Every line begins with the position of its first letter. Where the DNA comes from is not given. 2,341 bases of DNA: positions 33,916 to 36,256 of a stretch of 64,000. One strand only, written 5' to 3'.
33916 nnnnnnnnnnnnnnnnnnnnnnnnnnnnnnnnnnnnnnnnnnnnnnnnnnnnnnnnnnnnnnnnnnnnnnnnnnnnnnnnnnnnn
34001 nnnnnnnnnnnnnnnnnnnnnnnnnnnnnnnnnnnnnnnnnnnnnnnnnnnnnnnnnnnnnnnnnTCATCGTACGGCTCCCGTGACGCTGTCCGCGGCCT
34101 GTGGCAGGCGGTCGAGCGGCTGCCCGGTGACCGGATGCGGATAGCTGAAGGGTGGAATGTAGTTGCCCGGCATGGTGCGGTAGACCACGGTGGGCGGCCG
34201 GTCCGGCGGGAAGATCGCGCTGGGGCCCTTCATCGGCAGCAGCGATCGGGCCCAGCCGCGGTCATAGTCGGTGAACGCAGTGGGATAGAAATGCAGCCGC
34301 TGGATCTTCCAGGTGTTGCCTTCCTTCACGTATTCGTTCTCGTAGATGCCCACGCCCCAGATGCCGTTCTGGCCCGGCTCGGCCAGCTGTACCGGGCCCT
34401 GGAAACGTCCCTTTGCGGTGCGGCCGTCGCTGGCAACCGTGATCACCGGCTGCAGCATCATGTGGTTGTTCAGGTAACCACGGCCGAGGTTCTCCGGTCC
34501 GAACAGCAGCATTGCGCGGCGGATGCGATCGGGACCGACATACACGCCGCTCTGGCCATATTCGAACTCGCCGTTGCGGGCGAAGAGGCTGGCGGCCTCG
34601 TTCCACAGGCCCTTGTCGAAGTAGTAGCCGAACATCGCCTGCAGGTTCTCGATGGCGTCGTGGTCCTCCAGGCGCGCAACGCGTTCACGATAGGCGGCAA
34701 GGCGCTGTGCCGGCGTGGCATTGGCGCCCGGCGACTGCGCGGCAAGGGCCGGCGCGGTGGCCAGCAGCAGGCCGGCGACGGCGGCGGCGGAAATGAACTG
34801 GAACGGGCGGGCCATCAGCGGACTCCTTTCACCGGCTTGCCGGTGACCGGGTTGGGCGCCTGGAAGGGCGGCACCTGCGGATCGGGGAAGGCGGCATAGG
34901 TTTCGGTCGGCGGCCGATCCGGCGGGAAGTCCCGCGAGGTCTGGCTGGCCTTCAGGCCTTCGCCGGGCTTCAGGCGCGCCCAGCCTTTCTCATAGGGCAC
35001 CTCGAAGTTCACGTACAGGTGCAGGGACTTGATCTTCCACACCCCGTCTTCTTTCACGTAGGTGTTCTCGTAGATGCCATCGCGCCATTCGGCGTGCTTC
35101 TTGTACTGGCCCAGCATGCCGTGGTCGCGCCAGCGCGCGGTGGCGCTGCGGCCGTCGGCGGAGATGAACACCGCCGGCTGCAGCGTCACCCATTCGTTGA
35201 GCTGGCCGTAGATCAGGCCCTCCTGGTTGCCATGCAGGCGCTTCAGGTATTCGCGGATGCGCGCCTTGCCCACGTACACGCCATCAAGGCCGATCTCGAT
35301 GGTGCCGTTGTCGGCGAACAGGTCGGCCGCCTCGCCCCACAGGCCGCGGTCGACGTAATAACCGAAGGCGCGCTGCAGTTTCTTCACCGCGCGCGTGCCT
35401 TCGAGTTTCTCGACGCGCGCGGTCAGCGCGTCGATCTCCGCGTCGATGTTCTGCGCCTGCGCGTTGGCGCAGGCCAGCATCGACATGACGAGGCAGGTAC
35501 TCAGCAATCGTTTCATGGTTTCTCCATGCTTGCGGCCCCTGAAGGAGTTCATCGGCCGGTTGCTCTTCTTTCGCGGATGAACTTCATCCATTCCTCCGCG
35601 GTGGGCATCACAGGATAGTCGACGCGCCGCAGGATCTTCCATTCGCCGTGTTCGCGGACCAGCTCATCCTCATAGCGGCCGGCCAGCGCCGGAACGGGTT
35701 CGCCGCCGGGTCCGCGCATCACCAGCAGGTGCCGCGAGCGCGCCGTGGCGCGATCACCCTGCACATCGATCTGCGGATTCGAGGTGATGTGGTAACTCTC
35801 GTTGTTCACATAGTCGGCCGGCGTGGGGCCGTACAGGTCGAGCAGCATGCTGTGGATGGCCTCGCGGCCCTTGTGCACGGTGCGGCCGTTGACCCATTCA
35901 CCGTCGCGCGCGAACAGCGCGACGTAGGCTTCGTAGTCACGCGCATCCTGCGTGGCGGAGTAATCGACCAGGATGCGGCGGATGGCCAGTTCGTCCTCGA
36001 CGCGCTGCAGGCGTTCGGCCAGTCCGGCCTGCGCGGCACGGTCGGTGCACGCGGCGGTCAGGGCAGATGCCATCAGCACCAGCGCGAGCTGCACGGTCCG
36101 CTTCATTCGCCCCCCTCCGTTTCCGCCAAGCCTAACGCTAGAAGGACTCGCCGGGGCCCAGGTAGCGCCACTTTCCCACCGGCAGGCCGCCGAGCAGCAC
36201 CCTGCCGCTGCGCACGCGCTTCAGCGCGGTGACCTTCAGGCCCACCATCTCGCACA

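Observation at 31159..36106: Four secreted NTF2-like paralogues packed directly upstream of a quinohemoprotein PQQ dehydrogenase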

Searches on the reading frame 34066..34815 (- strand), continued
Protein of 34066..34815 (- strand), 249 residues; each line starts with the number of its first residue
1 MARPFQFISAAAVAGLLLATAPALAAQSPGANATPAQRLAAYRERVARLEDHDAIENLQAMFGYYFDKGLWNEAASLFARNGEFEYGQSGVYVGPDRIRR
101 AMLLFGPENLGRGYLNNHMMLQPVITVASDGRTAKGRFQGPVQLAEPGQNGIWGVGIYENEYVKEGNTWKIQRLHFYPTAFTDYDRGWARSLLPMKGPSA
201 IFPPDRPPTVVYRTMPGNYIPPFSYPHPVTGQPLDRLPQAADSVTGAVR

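Call 85: search_protein_families(library=ncbifam, proteins=[L040:11447-13570:+, L012:3203-5461:+, L040:8149-9249:+, L063:6398-7417:+, L063:7414-9204:+, L005:13848-14813:+], max_evalue=0.001)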
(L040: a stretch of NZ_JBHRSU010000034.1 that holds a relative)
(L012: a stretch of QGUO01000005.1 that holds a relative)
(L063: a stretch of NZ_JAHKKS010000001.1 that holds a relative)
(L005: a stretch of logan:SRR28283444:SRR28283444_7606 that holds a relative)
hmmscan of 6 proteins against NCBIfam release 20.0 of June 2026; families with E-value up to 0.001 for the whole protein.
L040:11447-13570:+ (707 aa): 8 families
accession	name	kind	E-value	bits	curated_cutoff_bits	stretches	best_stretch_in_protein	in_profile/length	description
TIGR03075.1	PQQ_enz_alc_DH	subfamily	4.6e-157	523.8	480.05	1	46-573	15-530/530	PQQ-dependent dehydrogenase, methanol/ethanol family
TIGR04528.1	acido_non_PQQ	subfamily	3.8e-104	349.2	650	1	50-570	4-485/493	acido-empty-quinoprotein group A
TIGR03074.1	PQQ_membr_DH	subfamily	1.4e-51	175.3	832.65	2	16-377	123-501/783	membrane-bound PQQ-dependent dehydrogenase, glucose/quinate/shikimate family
TIGR03300.1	assembly_YfgL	equivalog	1.1e-21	76.9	285.2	1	14-230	6-171/377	outer membrane protein assembly factor BamB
NF008351.0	PRK11138.1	equivalog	1.8e-12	46.5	423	1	95-232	64-188/394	outer membrane protein assembly factor BamB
TIGR04494.1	c550_PedF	equivalog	4.5e-08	33.1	122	1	619-701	42-131/133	cytochrome c-550 PedF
NF011054.0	PRK14486.1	equivalog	7.9e-08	32.1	447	1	616-699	204-289/294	putative bifunctional cbb3-type cytochrome c oxidase subunit II/cytochrome c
NF045930.1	Cytc6PetJCyano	equivalog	1.1e-07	31.7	135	1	623-705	24-110/110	cytochrome c6 PetJ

L012:3203-5461:+ (752 aa): 11 families
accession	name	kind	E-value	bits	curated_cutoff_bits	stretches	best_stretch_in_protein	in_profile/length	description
TIGR03075.1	PQQ_enz_alc_DH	subfamily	1.2e-168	562.1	480.05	1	48-597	4-530/530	PQQ-dependent dehydrogenase, methanol/ethanol family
TIGR04528.1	acido_non_PQQ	subfamily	1.9e-108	363.4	650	2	64-457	5-379/493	acido-empty-quinoprotein group A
TIGR03074.1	PQQ_membr_DH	subfamily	8.6e-55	185.9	832.65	2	57-394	149-509/783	membrane-bound PQQ-dependent dehydrogenase, glucose/quinate/shikimate family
TIGR03300.1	assembly_YfgL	equivalog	4.2e-22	78.3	285.2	1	23-242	4-171/377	outer membrane protein assembly factor BamB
NF008351.0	PRK11138.1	equivalog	1.6e-15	56.5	423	1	76-242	31-186/394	outer membrane protein assembly factor BamB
TIGR04494.1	c550_PedF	equivalog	8.7e-09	35.4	122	1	644-723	42-127/133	cytochrome c-550 PedF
NF053615.1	SerThrKinAfsKStmc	equivalog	4.7e-08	32.1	1300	1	105-248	566-696/809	protein serine/threonine kinase AfsK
NF011054.0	PRK14486.1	equivalog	3e-07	30.2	447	1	641-724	203-288/294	putative bifunctional cbb3-type cytochrome c oxidase subunit II/cytochrome c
NF041516.1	PA2928_fam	subfamily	4.2e-07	29.6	70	0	514-565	73-124/376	PA2928 family protein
TIGR00782.1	ccoP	equivalog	7.2e-06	25.5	179.95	1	646-723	196-278/285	cytochrome-c oxidase, cbb3-type subunit III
NF045930.1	Cytc6PetJCyano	equivalog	8.7e-05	22.4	135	1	646-727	21-106/110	cytochrome c6 PetJ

L040:8149-9249:+ (366 aa): 0 families

L063:6398-7417:+ (339 aa): 0 families

L063:7414-9204:+ (596 aa): 0 families

L005:13848-14813:+ (321 aa): 0 families

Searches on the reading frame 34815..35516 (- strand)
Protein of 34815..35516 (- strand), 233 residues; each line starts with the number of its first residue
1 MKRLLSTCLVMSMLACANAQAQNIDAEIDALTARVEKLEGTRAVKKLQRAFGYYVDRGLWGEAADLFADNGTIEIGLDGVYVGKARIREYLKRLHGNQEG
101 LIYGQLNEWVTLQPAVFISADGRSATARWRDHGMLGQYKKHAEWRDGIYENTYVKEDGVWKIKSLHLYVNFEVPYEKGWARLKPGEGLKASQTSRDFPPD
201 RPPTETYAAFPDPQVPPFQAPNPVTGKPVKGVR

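Call 3: search_protein_families(library=pfam, proteins=[window:34815-35516:-], max_evalue=0.1)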
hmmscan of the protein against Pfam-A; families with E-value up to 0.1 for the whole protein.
window:34815-35516:- (233 aa): 2 families
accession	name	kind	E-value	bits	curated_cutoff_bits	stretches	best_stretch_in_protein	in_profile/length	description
PF13577.12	SnoaL_4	-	1.4e-24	86.9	24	1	37-165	2-125/126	SnoaL-like domain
PF12680.13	SnoaL_2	-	0.0081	17.2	27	1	55-130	8-72/102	SnoaL-like domain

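Call 4: search_protein_families(library=ncbifam, proteins=[window:34815-35516:-], max_evalue=0.1)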
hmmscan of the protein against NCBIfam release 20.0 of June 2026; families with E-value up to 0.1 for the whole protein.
window:34815-35516:- (233 aa): 1 family
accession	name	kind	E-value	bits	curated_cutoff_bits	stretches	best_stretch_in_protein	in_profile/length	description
NF001908.0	PRK00668.1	equivalog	0.049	13.4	155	1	55-136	15-91/141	nucleoside-diphosphate kinase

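Call 41: find_homologous_proteins(query=window:34815-35516:-, max_evalue=1e-20)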
Query window:34815-35516:- (233 aa): 1439 proteins with E <= 1e-20 among 1785 candidates; the best 120 are listed.
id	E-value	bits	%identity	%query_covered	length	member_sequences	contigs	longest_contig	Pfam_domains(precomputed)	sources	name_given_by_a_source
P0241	3.6e-157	539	100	100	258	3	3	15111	PF13577.13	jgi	jgi:hypothetical protein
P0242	1.6e-136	472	85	100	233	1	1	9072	PF13577.13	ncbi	-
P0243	2.4e-133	461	85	100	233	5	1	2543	PF13577.13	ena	-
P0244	2.5e-131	455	85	100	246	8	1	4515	PF13577.13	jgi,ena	-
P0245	8.7e-131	453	83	100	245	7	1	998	PF13577.13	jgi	jgi:hypothetical protein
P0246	8.9e-131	453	82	100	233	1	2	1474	PF13577.13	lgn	-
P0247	2.7e-129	448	82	100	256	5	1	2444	PF13577.13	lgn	-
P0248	7.0e-127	440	82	100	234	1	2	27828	PF13577.13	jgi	jgi:hypothetical protein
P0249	3.0e-126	438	81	100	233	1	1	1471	PF13577.13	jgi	jgi:hypothetical protein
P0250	1.2e-125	436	81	99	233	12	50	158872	PF13577.13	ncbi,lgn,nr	ncbi:MAG: nuclear transport factor 2 family protein [Proteobacteria bacterium]|nr:MAG: nuclear trans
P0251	1.4e-125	436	79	100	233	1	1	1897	PF13577.13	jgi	-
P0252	2.1e-125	435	79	100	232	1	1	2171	PF13577.13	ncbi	-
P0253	3.2e-125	435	80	100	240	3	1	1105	PF13577.13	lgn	-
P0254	6.3e-125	434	85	93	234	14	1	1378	PF13577.13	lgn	-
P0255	6.8e-125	434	80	100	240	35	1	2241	PF13577.13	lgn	-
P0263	7.8e-124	430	63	94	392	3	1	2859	PF12680.14,PF13577.13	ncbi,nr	ncbi:MAG TPA: nuclear transport factor 2 family protein, partial [Caulobacteraceae bacterium]|nr:nuc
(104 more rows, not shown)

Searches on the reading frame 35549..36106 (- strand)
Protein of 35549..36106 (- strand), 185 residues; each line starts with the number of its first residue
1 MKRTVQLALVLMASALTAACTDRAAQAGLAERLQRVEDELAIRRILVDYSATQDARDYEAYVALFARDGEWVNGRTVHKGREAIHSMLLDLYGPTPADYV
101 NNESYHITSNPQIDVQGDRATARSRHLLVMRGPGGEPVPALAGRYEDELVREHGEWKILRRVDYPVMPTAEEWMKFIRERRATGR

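Call 3: search_protein_families(library=pfam, proteins=[window:35549-36106:-], max_evalue=0.1)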
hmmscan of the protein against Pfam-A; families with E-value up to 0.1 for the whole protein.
window:35549-36106:- (185 aa): 5 families
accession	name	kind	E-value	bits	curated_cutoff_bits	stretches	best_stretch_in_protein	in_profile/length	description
PF13577.12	SnoaL_4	-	7e-28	97.6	24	1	34-161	1-125/126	SnoaL-like domain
PF14534.12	DUF4440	-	5e-08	33.8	25.2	1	42-158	1-107/107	Domain of unknown function (DUF4440)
PF12680.13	SnoaL_2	-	0.00011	23.1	27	1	49-139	4-85/102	SnoaL-like domain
PF00866.24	Ring_hydroxyl_B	-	0.0038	17.7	27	0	106-161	77-133/144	Ring hydroxylating beta subunit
PF23956.1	DUF7285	-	0.016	16.3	27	1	5-80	4-83/112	Family of unknown function (DUF7285)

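Call 4: search_protein_families(library=ncbifam, proteins=[window:35549-36106:-], max_evalue=0.1)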
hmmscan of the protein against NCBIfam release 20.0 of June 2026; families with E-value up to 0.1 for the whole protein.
window:35549-36106:- (185 aa): 4 families
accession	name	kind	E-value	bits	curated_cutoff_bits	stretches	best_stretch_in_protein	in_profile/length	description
TIGR02246.1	TIGR02246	subfamily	1.6e-08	34.6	33.95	1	38-93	2-58/128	SgcJ/EcaC family oxidoreductase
NF041685.1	ant_diox_AndAd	equivalog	0.00073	19.2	230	1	101-160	77-137/155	anthranilate 1,2-dioxygenase small subunit AndAd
NF007479.0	PRK10069.1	subfamily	0.017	15.1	145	0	106-161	111-167/185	3-phenylpropionate/cinnamic acid dioxygenase subunit beta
NF051431.1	Rv0361_Cterm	subfamily_domain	0.043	14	37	0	104-158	91-138/140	Rv0361 family membrane protein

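Call 12: search_solved_structures(query=window:35549-36106:-, max_evalue=1, show_alignments=1)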
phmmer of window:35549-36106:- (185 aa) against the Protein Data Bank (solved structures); distinct sequences matched with E-value up to 1: 11.
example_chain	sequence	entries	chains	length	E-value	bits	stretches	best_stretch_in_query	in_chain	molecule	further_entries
2rfr_A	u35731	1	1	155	4.2e-08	36.3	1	28-135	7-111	Uncharacterized protein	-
2chc_A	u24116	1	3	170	1.3e-07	34.7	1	40-161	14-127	PROTEIN RV3472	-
3ef8_A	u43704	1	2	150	3.8e-05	26.7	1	40-167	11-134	Putative Scyalone Dehydratase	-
8abv_A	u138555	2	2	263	0.00029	23.8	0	23-73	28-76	SnoaL-like domain-containing protein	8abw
8abu_A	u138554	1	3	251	0.0014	21.6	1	24-170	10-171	SnoaL-like domain-containing protein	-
8abt_A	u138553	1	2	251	0.0018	21.2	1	24-170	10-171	SnoaL-like domain-containing protein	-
2rgq_A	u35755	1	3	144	0.0018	21.2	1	38-169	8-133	Domain of Unknown Function with a Cystatin-Like Fold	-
3b8l_A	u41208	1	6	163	0.0035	20.3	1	36-168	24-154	Uncharacterized protein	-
8t6n_E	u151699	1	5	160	0.15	14.9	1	37-124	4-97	T33-27.1 : A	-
3ejv_A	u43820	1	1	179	0.34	13.8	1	36-127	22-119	uncharacterized protein with cystatin-like fold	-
3a76_A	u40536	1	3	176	0.83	12.5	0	32-161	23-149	Gamma-hexachlorocyclohexane dehydrochlorinase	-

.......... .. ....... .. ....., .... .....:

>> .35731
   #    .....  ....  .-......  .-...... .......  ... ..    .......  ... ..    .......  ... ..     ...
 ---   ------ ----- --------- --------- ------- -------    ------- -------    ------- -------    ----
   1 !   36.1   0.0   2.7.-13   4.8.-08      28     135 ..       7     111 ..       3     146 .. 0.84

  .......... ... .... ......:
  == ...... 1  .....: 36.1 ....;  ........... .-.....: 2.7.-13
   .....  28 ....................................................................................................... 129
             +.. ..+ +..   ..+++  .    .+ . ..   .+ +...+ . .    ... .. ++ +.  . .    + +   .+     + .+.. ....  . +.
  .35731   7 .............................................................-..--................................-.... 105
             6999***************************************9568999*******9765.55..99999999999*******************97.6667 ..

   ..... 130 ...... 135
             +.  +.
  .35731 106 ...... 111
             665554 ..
